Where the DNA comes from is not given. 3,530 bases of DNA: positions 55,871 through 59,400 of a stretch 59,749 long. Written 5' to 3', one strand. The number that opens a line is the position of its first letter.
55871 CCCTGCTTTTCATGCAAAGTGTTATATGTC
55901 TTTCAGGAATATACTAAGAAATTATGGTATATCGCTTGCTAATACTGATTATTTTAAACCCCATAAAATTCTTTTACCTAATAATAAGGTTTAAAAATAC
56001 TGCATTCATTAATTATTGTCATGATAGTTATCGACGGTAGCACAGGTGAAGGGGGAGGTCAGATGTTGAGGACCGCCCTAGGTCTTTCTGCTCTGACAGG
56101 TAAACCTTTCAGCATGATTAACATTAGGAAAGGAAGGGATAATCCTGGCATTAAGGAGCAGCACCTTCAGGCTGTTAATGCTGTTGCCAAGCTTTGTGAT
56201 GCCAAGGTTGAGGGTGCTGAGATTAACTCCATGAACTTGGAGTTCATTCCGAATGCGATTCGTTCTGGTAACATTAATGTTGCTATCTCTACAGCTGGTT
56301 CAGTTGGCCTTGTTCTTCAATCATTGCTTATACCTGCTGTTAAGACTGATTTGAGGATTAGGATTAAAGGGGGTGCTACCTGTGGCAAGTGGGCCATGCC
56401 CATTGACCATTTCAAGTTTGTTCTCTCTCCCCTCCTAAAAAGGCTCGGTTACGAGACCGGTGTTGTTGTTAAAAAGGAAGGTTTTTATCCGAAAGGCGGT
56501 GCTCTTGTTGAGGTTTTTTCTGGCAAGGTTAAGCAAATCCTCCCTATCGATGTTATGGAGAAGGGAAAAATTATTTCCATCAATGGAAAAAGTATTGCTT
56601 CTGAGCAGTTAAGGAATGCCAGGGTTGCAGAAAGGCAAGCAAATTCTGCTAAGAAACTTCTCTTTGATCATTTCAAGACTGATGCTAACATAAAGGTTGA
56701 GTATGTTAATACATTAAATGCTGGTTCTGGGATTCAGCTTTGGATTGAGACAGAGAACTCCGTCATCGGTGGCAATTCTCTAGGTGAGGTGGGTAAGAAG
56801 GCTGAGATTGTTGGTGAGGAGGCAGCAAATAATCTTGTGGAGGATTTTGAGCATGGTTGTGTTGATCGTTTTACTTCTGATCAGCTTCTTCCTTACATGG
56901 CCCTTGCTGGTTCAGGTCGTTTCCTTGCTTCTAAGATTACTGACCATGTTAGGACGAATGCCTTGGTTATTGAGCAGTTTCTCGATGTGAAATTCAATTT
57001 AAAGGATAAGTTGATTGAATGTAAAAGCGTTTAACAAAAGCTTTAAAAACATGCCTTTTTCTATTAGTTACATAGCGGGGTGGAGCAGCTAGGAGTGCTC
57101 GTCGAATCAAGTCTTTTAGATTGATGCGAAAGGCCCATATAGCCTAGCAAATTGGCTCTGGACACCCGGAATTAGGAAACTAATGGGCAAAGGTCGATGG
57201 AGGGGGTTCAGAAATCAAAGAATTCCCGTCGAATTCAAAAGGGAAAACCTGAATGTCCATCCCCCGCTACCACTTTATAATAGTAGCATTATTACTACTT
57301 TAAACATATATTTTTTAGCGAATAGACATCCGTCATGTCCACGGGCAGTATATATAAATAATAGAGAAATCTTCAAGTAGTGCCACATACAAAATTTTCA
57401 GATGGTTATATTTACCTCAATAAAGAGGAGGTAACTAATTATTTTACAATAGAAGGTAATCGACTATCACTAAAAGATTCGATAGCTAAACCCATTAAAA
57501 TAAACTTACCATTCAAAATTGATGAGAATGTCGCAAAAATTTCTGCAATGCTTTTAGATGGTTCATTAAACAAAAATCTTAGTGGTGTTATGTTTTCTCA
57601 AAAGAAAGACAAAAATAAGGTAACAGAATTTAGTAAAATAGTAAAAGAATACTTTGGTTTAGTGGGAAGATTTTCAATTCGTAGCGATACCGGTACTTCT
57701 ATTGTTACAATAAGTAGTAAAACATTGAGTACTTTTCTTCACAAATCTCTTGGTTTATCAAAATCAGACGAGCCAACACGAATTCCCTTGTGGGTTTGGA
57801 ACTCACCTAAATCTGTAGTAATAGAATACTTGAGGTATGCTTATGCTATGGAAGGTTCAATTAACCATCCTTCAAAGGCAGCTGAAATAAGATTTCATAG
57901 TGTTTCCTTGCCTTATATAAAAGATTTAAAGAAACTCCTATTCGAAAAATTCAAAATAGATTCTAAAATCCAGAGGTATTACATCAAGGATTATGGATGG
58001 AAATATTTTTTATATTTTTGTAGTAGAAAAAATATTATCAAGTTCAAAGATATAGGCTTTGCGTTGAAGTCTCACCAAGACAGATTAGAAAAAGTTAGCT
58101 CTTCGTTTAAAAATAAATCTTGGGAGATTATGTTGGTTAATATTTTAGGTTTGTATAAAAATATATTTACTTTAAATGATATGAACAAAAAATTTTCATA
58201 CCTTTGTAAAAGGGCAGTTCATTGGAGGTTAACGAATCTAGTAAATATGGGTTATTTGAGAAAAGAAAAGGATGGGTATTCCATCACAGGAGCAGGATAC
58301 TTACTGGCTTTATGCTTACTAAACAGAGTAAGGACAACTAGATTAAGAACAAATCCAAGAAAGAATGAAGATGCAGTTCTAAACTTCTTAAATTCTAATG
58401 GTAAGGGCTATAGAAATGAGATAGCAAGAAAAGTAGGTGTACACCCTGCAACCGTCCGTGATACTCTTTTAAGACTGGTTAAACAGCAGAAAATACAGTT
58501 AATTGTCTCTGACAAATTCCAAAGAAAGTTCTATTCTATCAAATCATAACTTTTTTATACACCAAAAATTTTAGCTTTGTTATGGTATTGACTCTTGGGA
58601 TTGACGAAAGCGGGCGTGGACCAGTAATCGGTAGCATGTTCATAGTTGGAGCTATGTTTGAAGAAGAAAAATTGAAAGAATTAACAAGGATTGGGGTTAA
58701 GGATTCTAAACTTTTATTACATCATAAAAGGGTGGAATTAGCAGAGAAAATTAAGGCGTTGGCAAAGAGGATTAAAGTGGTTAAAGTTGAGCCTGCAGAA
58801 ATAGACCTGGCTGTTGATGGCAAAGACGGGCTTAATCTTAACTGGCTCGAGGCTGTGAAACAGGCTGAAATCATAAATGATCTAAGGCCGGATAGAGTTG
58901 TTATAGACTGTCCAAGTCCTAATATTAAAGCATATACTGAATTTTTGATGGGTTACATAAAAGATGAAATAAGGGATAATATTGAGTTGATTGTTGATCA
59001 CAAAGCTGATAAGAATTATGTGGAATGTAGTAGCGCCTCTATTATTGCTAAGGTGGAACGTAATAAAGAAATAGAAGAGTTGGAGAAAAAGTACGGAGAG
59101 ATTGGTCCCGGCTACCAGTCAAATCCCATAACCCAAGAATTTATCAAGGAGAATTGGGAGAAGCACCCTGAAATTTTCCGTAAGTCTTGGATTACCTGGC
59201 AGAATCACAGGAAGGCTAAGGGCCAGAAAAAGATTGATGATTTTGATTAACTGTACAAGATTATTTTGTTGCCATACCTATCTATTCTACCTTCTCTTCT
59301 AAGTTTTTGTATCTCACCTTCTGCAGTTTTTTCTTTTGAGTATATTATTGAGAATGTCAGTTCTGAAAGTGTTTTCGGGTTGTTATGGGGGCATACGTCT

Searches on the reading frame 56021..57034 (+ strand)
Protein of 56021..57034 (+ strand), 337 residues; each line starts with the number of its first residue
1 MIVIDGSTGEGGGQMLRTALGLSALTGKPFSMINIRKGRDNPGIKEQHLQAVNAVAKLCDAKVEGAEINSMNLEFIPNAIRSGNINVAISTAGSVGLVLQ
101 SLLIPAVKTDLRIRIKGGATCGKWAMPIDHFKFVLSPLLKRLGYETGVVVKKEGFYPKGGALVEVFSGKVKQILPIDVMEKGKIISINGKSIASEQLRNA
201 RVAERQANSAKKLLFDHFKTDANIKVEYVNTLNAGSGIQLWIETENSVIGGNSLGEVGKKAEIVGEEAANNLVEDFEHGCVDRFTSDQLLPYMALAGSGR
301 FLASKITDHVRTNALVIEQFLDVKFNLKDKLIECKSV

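Call 9: find_encoding_contigs(protein=window:56021-57034:+, flank=10000, max_places=10)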
Protein window:56021-57034:+ (337 aa): 3 contigs read that carry it; 3 places shown.
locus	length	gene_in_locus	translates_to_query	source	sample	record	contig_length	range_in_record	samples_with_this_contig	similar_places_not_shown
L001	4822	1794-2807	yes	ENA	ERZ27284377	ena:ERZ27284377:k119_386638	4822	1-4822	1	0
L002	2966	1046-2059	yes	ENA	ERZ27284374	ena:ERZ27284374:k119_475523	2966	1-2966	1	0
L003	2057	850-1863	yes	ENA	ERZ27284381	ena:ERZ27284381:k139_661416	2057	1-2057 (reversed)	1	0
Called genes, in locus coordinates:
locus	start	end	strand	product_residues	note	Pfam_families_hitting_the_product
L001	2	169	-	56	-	?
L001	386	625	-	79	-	-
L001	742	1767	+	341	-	PF04545:Sigma70_r4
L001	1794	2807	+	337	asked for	PF01137:RTC, PF05189:RTC_insert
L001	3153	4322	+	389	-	PF14528:LAGLIDADG_3 (weak)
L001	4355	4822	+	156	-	?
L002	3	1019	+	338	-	?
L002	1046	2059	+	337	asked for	PF01137:RTC, PF05189:RTC_insert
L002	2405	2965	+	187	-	?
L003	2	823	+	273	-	?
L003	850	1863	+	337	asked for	PF01137:RTC, PF05189:RTC_insert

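Call 14: find_homologous_proteins(query=window:56021-57034:+, max_evalue=1e-30)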
Query window:56021-57034:+ (337 aa): 3461 proteins with E <= 1e-30 among 7661 candidates; the best 120 are listed.
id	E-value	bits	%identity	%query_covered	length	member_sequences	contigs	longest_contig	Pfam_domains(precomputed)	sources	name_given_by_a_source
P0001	4.0e-216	734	100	100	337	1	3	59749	PF01137.27,PF05189.19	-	-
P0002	1.9e-193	660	87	100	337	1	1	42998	PF01137.27,PF05189.19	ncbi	ncbi:MAG: RNA 3'-terminal phosphate cyclase [archaeon]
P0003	5.8e-193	658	88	100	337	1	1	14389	PF01137.27,PF05189.19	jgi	jgi:RNA 3'-terminal phosphate cyclase (ATP)/RNA 3'-terminal phosphate cyclase (GTP)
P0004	8.8e-193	658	86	99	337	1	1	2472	PF01137.27,PF05189.19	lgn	-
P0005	1.6e-192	657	87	100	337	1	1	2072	PF01137.27,PF05189.19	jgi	-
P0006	1.6e-189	647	84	100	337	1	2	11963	PF01137.27,PF05189.19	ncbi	ncbi:MAG: RNA 3'-terminal phosphate cyclase [Candidatus Nanoarchaeia archaeon]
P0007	3.4e-188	643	85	99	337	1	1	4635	PF01137.27,PF05189.19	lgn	-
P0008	2.2e-185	633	83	100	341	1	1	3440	PF01137.27,PF05189.19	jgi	-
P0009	4.5e-184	629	82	100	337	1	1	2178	PF01137.27,PF05189.19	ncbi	-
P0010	1.0e-182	625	83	100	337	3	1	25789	PF01137.27,PF05189.19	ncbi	-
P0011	7.8e-177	605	79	100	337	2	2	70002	PF01137.27,PF05189.19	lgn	-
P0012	2.4e-140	485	65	99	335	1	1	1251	PF01137.27,PF05189.19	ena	-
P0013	2.7e-139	482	64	100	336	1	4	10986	PF01137.27,PF05189.19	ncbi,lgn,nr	ncbi:MAG: RNA 3'-terminal phosphate cyclase [Nanoarchaeota archaeon]|nr:RNA 3'-terminal phosphate cy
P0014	3.1e-139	482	65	99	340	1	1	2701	PF01137.27,PF05189.19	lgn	-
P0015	7.0e-137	474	63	100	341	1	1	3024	PF01137.27,PF05189.19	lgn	-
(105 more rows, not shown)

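Call 15: find_encoding_contigs(protein=P0002, flank=10000, max_places=2)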
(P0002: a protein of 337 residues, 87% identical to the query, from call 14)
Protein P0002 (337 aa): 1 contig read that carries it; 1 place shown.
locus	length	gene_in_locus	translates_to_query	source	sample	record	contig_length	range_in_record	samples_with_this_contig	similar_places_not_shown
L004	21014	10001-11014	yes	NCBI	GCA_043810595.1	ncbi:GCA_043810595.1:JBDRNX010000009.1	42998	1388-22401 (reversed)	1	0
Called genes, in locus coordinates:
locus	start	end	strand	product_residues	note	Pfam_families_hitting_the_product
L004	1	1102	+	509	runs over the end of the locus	PF00437:T2SSE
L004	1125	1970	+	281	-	PF00482:T2SSF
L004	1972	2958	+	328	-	PF00482:T2SSF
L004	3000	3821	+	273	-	PF13481:AAA_25 (weak), PF06745:ATPase, PF23442:DUF7125 (weak)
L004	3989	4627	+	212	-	PF00227:Proteasome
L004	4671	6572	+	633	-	PF17214:KH_TffA, PF23023:Anti-Pycsar_Apyc1, PF00753:Lactamase_B, PF16661:Lactamase_B_6, PF12706:Lactamase_B_2, PF10996:Beta-Casp, PF07521:RMMBL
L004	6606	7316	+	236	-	PF08241:Methyltransf_11, PF13649:Methyltransf_25, PF13847:Methyltransf_31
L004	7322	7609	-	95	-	-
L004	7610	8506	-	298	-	PF01435:Peptidase_M48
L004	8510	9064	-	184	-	PF04011:LemA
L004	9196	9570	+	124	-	PF24709:DUF7670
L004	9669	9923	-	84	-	-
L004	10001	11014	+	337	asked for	PF01137:RTC, PF05189:RTC_insert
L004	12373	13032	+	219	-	PF01351:RNase_HII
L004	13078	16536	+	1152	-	PF02463:SMC_N, PF13175:AAA_15, PF13304:AAA_21 (faint), PF13476:AAA_23, PF06470:SMC_hinge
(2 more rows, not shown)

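Call 16: find_encoding_contigs(protein=P0003, flank=10000, max_places=2)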
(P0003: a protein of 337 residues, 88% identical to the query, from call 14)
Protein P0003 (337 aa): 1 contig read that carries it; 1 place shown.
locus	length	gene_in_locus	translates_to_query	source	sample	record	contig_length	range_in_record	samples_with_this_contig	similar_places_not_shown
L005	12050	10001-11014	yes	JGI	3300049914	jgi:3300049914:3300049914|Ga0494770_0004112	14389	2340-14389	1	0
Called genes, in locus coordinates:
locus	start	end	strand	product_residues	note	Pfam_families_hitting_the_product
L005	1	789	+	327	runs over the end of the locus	PF00482:T2SSF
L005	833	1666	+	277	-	PF13481:AAA_25, PF06745:ATPase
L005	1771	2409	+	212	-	PF00227:Proteasome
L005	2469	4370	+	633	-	PF17214:KH_TffA, PF07650:KH_2 (faint), PF23023:Anti-Pycsar_Apyc1, PF00753:Lactamase_B, PF16661:Lactamase_B_6, PF12706:Lactamase_B_2, PF10996:Beta-Casp, PF07521:RMMBL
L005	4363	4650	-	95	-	-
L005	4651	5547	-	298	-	PF01435:Peptidase_M48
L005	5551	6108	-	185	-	PF04011:LemA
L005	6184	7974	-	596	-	PF00664:ABC_membrane, PF00005:ABC_tran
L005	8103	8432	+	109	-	PF24709:DUF7670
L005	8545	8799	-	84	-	-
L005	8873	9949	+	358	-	PF04545:Sigma70_r4 (faint)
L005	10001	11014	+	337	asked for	PF01137:RTC, PF05189:RTC_insert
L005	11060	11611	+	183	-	-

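Call 17: find_encoding_contigs(protein=P0006, flank=10000, max_places=2)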
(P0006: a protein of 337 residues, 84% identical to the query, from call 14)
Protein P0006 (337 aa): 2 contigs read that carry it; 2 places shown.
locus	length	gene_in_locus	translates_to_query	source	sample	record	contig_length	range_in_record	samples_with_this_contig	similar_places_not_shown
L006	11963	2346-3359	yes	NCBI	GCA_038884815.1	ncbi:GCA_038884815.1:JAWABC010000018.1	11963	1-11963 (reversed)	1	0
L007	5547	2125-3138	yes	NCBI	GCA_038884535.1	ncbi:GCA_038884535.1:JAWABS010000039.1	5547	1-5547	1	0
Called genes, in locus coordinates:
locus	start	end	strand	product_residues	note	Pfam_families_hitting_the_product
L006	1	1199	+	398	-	?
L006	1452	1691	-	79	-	-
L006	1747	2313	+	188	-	PF04545:Sigma70_r4 (weak)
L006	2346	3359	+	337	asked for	PF01137:RTC, PF05189:RTC_insert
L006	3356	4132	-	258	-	PF00459:Inositol_P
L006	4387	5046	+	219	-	PF01351:RNase_HII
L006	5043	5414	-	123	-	-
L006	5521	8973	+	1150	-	PF02463:SMC_N, PF13175:AAA_15, PF13304:AAA_21 (faint), PF13476:AAA_23, PF06470:SMC_hinge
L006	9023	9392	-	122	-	-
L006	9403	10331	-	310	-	-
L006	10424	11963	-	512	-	PF17963:Big_9 (faint)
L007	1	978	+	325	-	?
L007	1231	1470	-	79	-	-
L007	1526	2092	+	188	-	PF04545:Sigma70_r4 (weak)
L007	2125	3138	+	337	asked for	PF01137:RTC, PF05189:RTC_insert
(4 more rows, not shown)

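Call 18: find_encoding_contigs(protein=P0010, flank=10000, max_places=2)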
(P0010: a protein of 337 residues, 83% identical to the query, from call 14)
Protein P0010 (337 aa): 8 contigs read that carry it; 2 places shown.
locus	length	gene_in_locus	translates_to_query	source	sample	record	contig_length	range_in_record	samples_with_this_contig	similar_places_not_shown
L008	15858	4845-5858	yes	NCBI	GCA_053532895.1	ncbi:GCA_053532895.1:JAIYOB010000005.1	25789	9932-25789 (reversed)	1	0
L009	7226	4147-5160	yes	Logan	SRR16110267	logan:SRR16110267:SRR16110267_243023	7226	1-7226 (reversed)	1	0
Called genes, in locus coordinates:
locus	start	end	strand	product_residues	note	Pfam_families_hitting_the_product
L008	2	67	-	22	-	?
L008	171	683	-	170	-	PF01909:NTP_transf_2 (weak), PF18765:Polbeta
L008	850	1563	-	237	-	PF03848:TehB (weak), PF13489:Methyltransf_23, PF00398:RrnaAD (weak), PF05175:MTS, PF13847:Methyltransf_31, PF08241:Methyltransf_11, PF08242:Methyltransf_12, PF13649:Methyltransf_25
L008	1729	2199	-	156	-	-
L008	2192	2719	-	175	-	PF01909:NTP_transf_2, PF18765:Polbeta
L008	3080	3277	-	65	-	-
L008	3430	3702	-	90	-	-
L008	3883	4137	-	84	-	-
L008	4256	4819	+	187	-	-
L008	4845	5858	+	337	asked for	PF01137:RTC, PF05189:RTC_insert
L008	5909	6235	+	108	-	-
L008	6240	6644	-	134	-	PF00293:NUDIX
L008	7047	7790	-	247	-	PF14528:LAGLIDADG_3 (weak)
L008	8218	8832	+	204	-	PF01351:RNase_HII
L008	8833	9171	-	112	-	-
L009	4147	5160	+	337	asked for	PF01137:RTC, PF05189:RTC_insert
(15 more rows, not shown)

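Call 19: find_encoding_contigs(protein=P0011, flank=10000, max_places=2)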
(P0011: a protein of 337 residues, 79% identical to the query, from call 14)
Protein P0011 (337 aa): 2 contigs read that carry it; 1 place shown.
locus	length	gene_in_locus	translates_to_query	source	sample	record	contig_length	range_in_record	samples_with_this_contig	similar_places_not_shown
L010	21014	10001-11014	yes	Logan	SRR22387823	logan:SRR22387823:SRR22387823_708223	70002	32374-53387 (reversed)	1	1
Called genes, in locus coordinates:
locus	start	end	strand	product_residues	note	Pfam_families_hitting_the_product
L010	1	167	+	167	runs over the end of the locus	-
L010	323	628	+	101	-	-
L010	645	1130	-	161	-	PF00383:dCMP_cyt_deam_1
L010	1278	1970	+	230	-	PF20582:UPF0758_N, PF04002:RadC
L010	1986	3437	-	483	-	PF12161:HsdM_N, PF02384:N6_Mtase, PF01170:UPF0020, PF07669:Eco57I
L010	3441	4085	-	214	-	PF01936:NYN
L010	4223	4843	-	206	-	-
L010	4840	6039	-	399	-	PF01420:Methylase_S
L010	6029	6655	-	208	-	PF13643:DUF4145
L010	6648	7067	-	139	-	-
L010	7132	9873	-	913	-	PF00271:Helicase_C (faint), PF00270:DEAD, PF04851:ResIII, PF18766:SWI2_SNF2, PF08463:EcoEI_R_C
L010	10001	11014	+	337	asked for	PF01137:RTC, PF05189:RTC_insert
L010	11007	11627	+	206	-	-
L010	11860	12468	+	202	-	-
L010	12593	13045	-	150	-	-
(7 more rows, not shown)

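Call 57: find_encoding_contigs(protein=P0004, flank=3000, max_places=2)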
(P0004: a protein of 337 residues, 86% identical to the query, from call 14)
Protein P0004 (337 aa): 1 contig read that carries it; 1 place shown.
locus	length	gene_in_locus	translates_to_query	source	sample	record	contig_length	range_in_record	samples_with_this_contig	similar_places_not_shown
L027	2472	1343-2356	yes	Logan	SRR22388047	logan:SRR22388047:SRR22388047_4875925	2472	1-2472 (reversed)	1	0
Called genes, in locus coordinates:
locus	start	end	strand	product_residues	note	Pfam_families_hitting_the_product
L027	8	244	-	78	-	-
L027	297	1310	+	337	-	-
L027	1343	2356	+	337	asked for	PF01137:RTC, PF05189:RTC_insert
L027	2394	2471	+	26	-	?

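Call 58: find_encoding_contigs(protein=P0005, flank=3000, max_places=2)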
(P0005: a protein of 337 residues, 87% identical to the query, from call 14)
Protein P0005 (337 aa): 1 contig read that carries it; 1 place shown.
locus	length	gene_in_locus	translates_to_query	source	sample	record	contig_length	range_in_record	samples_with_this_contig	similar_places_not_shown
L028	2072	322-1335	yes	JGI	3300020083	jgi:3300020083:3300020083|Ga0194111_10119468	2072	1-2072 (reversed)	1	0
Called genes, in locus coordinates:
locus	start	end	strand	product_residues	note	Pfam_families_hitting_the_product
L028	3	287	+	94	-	?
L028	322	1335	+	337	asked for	PF01137:RTC, PF05189:RTC_insert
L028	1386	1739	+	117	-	-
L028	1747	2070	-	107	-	?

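Call 59: find_encoding_contigs(protein=P0007, flank=3000, max_places=2)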
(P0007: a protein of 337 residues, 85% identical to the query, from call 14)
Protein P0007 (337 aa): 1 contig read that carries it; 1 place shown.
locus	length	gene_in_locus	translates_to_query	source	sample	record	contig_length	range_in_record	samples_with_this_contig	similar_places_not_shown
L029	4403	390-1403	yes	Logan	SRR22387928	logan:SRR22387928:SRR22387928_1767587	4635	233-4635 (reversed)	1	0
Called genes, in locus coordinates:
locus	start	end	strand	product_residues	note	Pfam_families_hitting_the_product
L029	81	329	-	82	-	-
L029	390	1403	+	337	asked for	PF01137:RTC, PF05189:RTC_insert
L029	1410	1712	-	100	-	-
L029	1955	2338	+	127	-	-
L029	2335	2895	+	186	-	-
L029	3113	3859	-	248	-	PF14528:LAGLIDADG_3 (faint)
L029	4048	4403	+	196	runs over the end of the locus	?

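Call 60: find_encoding_contigs(protein=P0008, flank=3000, max_places=2)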
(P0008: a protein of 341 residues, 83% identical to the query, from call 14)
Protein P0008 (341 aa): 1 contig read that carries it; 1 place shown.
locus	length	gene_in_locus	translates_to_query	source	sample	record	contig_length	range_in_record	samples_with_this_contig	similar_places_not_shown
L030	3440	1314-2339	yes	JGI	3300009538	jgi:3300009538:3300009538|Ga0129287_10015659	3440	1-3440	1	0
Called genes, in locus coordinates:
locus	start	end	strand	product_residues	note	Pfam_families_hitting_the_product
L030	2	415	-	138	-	?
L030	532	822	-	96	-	-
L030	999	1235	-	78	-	-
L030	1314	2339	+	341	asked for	PF01137:RTC, PF05189:RTC_insert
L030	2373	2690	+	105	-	-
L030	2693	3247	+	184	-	-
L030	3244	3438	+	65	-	?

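Call 61: find_encoding_contigs(protein=P0009, flank=3000, max_places=2)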
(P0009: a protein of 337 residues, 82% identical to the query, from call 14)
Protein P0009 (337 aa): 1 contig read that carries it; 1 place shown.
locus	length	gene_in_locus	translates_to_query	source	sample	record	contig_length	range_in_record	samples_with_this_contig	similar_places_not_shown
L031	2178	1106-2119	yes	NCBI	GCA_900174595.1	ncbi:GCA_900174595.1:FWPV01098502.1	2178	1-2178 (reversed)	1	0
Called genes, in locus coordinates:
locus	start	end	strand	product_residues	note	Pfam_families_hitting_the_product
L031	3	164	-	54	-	?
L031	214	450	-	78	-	-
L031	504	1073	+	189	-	PF04545:Sigma70_r4 (weak)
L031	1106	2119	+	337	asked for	PF01137:RTC, PF05189:RTC_insert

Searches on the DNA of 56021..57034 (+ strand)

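Call 54: search_rna_families(sources=[L004, L005, L006, L008, L010, L011, L012, L013, L014, L015, L016, L017, L018, L021, L024], threshold=gathering)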
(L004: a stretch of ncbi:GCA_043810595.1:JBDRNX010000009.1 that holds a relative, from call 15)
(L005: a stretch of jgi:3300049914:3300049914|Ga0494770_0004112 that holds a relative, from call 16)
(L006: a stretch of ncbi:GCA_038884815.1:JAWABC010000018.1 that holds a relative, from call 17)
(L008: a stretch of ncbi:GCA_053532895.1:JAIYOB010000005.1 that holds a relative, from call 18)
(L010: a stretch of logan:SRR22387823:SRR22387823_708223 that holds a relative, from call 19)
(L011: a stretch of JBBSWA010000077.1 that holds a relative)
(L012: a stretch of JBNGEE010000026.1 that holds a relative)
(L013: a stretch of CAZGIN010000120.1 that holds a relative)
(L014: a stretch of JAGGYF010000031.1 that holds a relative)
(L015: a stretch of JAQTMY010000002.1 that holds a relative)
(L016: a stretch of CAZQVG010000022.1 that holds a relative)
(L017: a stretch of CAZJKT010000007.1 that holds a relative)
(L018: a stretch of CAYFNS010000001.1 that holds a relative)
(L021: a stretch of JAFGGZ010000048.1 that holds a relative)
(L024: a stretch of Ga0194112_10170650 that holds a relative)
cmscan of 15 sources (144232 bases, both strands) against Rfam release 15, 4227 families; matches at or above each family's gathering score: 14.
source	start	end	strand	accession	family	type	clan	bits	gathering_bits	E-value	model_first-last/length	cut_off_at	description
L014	3398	3472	+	RF00005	tRNA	Gene; tRNA;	CL00001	62.2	29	9.9e-11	1-71/71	no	tRNA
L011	2061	2135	+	RF00005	tRNA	Gene; tRNA;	CL00001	61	29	2.1e-10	1-71/71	no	tRNA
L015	6707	6777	-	RF00005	tRNA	Gene; tRNA;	CL00001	59.7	29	4.9e-10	1-71/71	no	tRNA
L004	9574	9657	-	RF00005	tRNA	Gene; tRNA;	CL00001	59.1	29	7e-10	1-71/71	no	tRNA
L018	6747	6830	+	RF00005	tRNA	Gene; tRNA;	CL00001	58.8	29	8.6e-10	1-71/71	no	tRNA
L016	2234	2316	-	RF00005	tRNA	Gene; tRNA;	CL00001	58.5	29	1e-09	1-71/71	no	tRNA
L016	3714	3788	+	RF00005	tRNA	Gene; tRNA;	CL00001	58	29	1.4e-09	1-71/71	no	tRNA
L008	3788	3871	-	RF00005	tRNA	Gene; tRNA;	CL00001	57.8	29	1.6e-09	1-71/71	no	tRNA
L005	8450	8533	-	RF00005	tRNA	Gene; tRNA;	CL00001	57.5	29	1.9e-09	1-71/71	no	tRNA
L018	4849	4923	-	RF00005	tRNA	Gene; tRNA;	CL00001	57.3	29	2.2e-09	1-71/71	no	tRNA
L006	1341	1424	-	RF00005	tRNA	Gene; tRNA;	CL00001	56.3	29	4.2e-09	1-71/71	no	tRNA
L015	6606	6687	+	RF00005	tRNA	Gene; tRNA;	CL00001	56.3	29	4.1e-09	1-71/71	no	tRNA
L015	5953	6036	+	RF00005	tRNA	Gene; tRNA;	CL00001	55.2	29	8.5e-09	1-71/71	no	tRNA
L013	2525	2645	+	RF00005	tRNA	Gene; tRNA;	CL00001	47.9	29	8.5e-07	1-71/71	no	tRNA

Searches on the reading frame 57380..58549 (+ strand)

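Call 11: search_protein_families(library=pfam, proteins=[window:57380-58549:+])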
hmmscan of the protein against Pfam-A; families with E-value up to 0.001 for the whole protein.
window:57380-58549:+ (389 aa): 1 family
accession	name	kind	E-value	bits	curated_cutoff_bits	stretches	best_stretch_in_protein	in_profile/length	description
PF14528.11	LAGLIDADG_3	-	1.1e-06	29.2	22.5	1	146-224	2-79/82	LAGLIDADG-like domain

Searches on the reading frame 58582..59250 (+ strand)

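Call 50: search_protein_families(library=pfam, proteins=[window:58582-59250:+], max_evalue=0.00001)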
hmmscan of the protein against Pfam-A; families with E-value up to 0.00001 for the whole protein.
window:58582-59250:+ (222 aa): 1 family
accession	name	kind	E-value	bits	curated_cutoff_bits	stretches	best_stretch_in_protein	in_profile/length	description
PF01351.25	RNase_HII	-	2.6e-41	142.1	25.8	1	5-205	1-198/199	Ribonuclease HII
